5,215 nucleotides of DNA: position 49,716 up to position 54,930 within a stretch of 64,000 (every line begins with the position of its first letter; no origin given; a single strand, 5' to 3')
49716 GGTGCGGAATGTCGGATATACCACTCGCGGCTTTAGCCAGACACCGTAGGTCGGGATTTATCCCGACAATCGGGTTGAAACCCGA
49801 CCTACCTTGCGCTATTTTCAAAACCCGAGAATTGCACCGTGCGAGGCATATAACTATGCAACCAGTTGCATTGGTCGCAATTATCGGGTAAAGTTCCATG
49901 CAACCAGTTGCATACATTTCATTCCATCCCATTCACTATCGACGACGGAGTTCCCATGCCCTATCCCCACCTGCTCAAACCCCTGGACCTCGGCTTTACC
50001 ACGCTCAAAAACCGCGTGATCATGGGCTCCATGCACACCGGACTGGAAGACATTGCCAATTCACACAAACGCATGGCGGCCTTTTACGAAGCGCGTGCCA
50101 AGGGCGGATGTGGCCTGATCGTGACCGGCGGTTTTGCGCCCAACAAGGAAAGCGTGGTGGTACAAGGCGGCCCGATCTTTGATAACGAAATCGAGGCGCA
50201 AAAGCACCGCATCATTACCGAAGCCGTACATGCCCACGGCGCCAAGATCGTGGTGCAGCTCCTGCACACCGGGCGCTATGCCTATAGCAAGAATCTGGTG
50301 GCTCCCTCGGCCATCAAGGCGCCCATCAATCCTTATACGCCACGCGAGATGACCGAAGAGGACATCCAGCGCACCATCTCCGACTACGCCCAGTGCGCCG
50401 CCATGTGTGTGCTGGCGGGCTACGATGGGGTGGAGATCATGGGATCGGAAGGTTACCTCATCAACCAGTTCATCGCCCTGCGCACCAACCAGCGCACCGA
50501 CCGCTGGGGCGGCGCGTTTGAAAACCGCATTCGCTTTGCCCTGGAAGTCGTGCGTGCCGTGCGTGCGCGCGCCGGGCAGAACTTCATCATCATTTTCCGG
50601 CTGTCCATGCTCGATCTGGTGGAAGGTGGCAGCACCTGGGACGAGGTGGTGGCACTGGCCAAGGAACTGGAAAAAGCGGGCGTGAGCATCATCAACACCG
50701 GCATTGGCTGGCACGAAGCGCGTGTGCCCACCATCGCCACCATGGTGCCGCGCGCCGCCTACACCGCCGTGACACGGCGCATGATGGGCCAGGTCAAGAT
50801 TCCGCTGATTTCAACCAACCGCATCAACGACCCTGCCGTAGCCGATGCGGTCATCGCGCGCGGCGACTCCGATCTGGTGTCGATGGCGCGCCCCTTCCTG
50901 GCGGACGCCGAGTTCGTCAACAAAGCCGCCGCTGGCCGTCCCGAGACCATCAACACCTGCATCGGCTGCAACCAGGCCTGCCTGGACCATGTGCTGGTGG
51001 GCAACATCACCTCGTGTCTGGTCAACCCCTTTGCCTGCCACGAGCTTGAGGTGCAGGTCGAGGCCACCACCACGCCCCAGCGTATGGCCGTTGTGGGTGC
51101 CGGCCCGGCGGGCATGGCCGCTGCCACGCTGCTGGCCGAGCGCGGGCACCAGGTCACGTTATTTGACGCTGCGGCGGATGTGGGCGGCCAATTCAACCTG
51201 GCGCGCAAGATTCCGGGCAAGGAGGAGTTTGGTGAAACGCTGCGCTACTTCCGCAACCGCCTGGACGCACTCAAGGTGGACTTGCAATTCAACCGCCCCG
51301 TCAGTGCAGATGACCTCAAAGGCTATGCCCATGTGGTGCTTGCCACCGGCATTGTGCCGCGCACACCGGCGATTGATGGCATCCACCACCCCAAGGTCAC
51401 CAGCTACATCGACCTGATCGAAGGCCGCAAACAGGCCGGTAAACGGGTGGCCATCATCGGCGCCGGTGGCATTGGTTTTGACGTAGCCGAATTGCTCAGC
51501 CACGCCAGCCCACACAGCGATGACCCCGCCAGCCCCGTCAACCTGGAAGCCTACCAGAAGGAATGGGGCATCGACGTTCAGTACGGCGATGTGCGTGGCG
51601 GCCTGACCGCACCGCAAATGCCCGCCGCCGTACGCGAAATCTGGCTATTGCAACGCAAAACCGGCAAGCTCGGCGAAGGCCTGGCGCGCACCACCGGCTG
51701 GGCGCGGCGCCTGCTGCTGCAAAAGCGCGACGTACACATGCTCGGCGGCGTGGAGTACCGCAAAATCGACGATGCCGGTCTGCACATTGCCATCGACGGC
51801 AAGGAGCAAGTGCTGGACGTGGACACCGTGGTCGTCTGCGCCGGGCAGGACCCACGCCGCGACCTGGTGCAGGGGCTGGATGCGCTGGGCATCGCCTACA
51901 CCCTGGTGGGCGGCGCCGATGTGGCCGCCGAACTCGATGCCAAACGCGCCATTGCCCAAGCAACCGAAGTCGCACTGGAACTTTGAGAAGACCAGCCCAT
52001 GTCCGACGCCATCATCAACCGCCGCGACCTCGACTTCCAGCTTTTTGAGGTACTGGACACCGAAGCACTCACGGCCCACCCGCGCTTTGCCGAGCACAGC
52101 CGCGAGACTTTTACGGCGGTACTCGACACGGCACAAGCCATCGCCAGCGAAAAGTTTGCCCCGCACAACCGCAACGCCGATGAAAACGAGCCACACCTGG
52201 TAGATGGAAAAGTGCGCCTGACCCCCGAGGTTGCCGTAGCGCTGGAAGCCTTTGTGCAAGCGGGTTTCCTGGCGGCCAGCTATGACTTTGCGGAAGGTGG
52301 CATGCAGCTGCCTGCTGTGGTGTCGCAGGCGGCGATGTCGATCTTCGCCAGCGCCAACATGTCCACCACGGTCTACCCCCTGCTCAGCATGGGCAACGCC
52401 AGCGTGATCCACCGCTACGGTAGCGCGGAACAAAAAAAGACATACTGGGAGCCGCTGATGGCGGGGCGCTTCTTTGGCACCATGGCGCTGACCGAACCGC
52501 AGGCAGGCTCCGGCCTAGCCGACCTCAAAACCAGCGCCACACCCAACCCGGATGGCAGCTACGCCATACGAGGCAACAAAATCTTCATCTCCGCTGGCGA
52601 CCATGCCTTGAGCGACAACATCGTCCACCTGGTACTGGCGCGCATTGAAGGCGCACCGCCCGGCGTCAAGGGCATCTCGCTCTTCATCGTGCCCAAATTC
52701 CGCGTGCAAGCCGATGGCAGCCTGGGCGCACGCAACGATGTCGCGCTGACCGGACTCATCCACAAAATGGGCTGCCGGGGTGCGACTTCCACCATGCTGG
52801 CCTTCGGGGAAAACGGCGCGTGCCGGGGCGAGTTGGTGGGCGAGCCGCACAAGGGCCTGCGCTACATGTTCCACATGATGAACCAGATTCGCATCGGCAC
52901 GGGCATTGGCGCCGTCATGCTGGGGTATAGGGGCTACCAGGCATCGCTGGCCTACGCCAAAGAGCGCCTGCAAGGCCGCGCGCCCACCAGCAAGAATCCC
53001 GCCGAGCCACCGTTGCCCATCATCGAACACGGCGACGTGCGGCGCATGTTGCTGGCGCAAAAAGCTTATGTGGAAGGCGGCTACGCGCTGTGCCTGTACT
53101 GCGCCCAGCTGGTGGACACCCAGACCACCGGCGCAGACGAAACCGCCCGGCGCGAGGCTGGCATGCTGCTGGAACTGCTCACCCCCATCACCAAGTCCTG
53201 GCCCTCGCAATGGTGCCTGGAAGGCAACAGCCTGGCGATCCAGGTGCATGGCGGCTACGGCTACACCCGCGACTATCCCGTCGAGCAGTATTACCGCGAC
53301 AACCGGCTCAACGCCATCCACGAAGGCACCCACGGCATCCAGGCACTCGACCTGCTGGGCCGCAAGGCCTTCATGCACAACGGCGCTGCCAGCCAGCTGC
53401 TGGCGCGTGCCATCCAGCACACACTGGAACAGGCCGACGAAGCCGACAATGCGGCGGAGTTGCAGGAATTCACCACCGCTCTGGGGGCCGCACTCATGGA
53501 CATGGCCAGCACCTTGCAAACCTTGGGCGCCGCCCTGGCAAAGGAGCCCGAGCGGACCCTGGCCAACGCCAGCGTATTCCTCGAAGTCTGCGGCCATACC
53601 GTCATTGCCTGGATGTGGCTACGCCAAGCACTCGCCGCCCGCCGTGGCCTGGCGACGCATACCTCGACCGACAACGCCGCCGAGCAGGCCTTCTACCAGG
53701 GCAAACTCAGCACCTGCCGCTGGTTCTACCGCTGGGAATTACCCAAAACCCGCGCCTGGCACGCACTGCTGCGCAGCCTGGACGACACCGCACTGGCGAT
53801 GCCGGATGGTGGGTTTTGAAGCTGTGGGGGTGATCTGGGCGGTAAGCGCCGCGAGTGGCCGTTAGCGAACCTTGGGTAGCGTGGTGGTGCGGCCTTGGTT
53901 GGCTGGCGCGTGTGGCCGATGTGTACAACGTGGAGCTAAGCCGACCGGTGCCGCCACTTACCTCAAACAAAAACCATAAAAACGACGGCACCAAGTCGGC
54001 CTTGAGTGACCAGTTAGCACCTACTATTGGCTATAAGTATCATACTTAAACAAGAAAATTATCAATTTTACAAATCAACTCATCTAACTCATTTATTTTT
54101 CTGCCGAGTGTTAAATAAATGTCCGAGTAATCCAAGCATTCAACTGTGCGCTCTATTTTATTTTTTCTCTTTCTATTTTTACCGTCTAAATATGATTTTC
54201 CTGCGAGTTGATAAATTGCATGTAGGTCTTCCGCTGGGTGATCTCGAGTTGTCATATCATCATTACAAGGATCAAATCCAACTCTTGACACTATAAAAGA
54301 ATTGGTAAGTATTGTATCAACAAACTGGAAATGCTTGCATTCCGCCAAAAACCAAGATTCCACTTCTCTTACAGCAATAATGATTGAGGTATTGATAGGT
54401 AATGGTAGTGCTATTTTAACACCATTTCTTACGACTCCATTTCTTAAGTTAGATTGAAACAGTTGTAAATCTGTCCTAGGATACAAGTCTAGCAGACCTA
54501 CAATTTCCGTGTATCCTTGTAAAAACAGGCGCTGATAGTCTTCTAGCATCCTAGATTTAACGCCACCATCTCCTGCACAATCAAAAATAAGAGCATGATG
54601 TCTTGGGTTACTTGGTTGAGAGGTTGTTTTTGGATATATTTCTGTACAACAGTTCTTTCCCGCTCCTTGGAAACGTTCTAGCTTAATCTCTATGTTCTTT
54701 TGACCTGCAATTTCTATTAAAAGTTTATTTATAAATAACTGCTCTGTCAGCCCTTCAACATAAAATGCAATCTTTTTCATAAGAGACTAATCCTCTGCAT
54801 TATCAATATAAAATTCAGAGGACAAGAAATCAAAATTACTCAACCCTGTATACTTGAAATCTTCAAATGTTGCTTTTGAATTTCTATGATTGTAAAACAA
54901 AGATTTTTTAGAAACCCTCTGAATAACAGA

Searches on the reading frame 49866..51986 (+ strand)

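Call 44: search_protein_families(library=pfam, proteins=[window:49866-51986:+], max_evalue=0.01)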
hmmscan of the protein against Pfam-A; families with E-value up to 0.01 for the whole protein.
window:49866-51986:+ (706 aa): 20 families
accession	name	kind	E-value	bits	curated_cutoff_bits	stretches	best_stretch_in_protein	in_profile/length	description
PF00724.26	Oxidored_FMN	-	2.4e-89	300.4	27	1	36-360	2-341/342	NADH:flavin oxidoreductase / NADH oxidase family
PF07992.20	Pyr_redox_2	-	3e-23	83.1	26.1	1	406-683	2-256/291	Pyridine nucleotide-disulphide oxidoreductase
PF13450.12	NAD_binding_8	-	1.8e-10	41.4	21.9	1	409-445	1-37/68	NAD(P)-binding Rossmann-like domain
PF13738.12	Pyr_redox_3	-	4.2e-07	30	30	0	489-542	127-181/305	Pyridine nucleotide-disulphide oxidoreductase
PF03486.20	HI0933_like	-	6.8e-07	29.4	50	1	406-445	2-41/244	HI0933-like protein Rossmann domain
PF00070.33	Pyr_redox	-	1.4e-06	29.2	22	1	406-439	1-34/82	Pyridine nucleotide-disulphide oxidoreductase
PF01494.25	FAD_binding_3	-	1e-05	25.4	22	1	408-437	5-34/349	FAD binding domain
PF01266.30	DAO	-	2.2e-05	24.6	27.9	1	407-441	2-37/353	FAD dependent oxidoreductase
PF00890.30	FAD_binding_2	-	3.3e-05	23.7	20.4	1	408-444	3-39/414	FAD binding domain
PF12831.13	FAD_oxidored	-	8e-05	22.5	27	1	408-443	3-38/416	FAD dependent oxidoreductase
PF02558.23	ApbA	-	0.00015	21.8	22.2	0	408-435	2-29/150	Ketopantoate reductase PanE/ApbA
PF01210.29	NAD_Gly3P_dh_N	-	0.00043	20.7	23.1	0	407-446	2-41/158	NAD-dependent glycerol-3-phosphate dehydrogenase N-terminus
PF02737.24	3HCDH_N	-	0.00044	20.6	22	0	407-438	2-33/180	3-hydroxyacyl-CoA dehydrogenase, NAD binding domain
PF02826.25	2-Hacid_dh_C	-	0.00046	20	25.1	0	519-545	30-56/178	D-isomer specific 2-hydroxyacid dehydrogenase, NAD binding domain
PF01946.23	Thi4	-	0.00088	19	26.2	1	407-442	20-56/235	Thi4 family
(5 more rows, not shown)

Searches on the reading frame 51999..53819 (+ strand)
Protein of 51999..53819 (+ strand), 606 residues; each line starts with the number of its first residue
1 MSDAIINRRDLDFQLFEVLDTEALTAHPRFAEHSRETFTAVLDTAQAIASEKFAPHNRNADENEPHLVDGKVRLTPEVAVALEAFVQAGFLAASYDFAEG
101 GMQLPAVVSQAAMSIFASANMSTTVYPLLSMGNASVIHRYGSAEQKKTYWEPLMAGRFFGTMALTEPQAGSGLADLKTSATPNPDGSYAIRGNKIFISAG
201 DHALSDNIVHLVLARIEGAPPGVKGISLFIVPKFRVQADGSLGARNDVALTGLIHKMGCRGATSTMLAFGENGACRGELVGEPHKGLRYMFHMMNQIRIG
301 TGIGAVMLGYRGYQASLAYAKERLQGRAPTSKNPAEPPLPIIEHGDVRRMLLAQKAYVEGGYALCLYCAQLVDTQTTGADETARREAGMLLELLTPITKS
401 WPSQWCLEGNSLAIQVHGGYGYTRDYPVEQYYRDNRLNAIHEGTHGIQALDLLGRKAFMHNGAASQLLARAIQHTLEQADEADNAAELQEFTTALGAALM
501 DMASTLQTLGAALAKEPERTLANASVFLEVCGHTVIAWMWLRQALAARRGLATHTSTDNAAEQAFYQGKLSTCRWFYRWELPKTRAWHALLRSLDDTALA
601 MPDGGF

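Call 14: find_related_loci(query=window:51999-53816:+, collection=genome_contigs, flank=10000)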
Query window:51999-53816:+ (606 aa) in genome_contigs; peptide patterns used: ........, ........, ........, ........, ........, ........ (x = any residue, [..] = any of these).
599 stretches matched a pattern (row limit reached: there are more); 581 encode a relative of the query (tblastn E <= 1e-3); the best 80 are kept; 80 distinct loci.
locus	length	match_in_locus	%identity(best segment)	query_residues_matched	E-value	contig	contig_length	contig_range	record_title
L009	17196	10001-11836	95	1-606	0e+0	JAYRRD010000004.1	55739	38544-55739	MAG: Rhodoferax sp. isolate XM1_ASGE3bin.20 k141_22801, whole genome shotgun sequence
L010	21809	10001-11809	85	1-606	0e+0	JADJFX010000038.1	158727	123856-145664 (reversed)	MAG: Candidatus Rhodoferax bjergmarkensis isolate Bjer_18-Q3-R1-45_MAXAC.141 tig00200723-10-1584680, whole genome shotgu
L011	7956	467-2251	71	5-606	0e+0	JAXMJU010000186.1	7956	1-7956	MAG: Sulfuritalea sp. isolate G9_concoct.bin.37 k141_103902, whole genome shotgun sequence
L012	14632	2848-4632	71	4-606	0e+0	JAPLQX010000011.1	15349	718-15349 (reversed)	MAG: Rhodocyclales bacterium isolate LacPavin_0818_WC45_MAG_63_30 LacPavin_0818_WC45_scaffold_514881, whole genome shotg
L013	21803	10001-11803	70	1-601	0e+0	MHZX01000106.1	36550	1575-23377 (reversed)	MAG: Rhodocyclales bacterium RIFCSPLOWO2_02_FULL_63_24 rifcsplowo2_02_scaffold_4976, whole genome shotgun sequence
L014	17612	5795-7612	69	5-606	0e+0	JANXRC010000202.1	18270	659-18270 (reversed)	MAG: Rhodocyclaceae bacterium isolate GL140_6_concoct_142 GL140_6_k141_247810, whole genome shotgun sequence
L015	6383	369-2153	70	5-606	0e+0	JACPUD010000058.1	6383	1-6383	MAG: Rhodocyclales bacterium isolate NC_groundwater_749_Ag_S-0.1um_64_25 JBCH_GD18_4_SO1_S176_scaffold_51174, whole geno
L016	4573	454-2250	67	1-606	0e+0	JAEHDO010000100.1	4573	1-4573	MAG: Betaproteobacteria bacterium isolate EFPC_67 k127_2119825, whole genome shotgun sequence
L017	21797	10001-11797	67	1-606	0e+0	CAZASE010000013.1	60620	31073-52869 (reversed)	MAG TPA_asm: uncultured Rhodocyclaceae bacterium isolate binchicken_co322_158 genome assembly, contig: NODE_946_length_6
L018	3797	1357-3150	69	2-606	0e+0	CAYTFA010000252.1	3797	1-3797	MAG TPA_asm: uncultured Rhodocyclaceae bacterium isolate binchicken_co197_24 genome assembly, contig: NODE_54375_length_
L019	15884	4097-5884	66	1-601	0e+0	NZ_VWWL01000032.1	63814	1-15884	Burkholderia sp. Ax-1724 NODE_31_length_63814_cov_48.847347/0, whole genome shotgun sequence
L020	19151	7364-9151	66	5-606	0e+0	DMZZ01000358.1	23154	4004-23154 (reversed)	MAG TPA_asm: Comamonadaceae bacterium isolate UBA9957 contig_3273, whole genome shotgun sequence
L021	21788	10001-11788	66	1-601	0e+0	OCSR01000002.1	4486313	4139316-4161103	Burkholderia sp. OK233 genome assembly, contig: Ga0066734_12, whole genome shotgun sequence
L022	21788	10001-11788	66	1-601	0e+0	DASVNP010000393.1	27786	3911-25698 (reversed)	MAG TPA_asm: Paraburkholderia sp. isolate SMAG_U3130 k141_763182, whole genome shotgun sequence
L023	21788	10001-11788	66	1-601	0e+0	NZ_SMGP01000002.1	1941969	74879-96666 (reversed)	Paraburkholderia sp. BL9I2N2 Ga0242546_12, whole genome shotgun sequence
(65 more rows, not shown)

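Call 44: search_protein_families(library=pfam, proteins=[window:51999-53819:+], max_evalue=0.01)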
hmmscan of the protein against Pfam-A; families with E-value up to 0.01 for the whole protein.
window:51999-53819:+ (606 aa): 6 families
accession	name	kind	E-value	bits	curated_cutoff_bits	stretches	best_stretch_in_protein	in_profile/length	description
PF12806.12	Acyl-CoA_dh_C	-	3.1e-32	111.7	30.3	1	470-602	3-124/124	Acetyl-CoA dehydrogenase C-terminal like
PF00441.29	Acyl-CoA_dh_1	-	1.6e-19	71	22.4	1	285-451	2-144/150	Acyl-CoA dehydrogenase, C-terminal domain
PF02770.24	Acyl-CoA_dh_M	-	4.7e-12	46.4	33.3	1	162-268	2-93/97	Acyl-CoA dehydrogenase, middle domain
PF02771.21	Acyl-CoA_dh_N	-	5e-10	40.2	22.9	1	39-156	5-112/113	Acyl-CoA dehydrogenase, N-terminal domain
PF08028.16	Acyl-CoA_dh_2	-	0.00086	20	22.7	1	388-444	76-132/134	Acyl-CoA dehydrogenase, C-terminal domain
PF22924.1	ACOX_C_alpha1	-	0.0048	17.1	27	0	294-445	4-157/169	Acyl-CoA oxidase, C-alpha1 domain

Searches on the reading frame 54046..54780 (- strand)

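Call 44: search_protein_families(library=pfam, proteins=[window:54046-54780:-], max_evalue=0.01)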
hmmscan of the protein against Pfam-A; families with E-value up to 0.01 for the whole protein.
window:54046-54780:- (244 aa): 1 family
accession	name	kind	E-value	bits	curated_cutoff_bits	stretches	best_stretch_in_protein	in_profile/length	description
PF14103.11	DUF4276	-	4.5e-06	27.5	30.2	1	8-191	1-154/192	Domain of unknown function (DUF4276)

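Call 74: search_protein_families(library=padloc, proteins=[window:54046-54780:-], max_evalue=0.001)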
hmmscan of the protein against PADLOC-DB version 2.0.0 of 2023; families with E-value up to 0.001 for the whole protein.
window:54046-54780:- (244 aa): 5 families
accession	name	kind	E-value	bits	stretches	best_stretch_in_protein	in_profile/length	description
PDLC04205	HEC-01B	-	6.2e-06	24.1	1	4-148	3-127/213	-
PDLC04191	HEC-01B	-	8.4e-06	23.9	1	65-150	37-110/192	-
PDLC04185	HEC-01B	-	2.3e-05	22.6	0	130-152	90-112/188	-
PDLC04194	HEC-01B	-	0.00024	19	0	133-152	90-109/204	-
PDLC04188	HEC-01B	-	0.00025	18.8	1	1-35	12-46/230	-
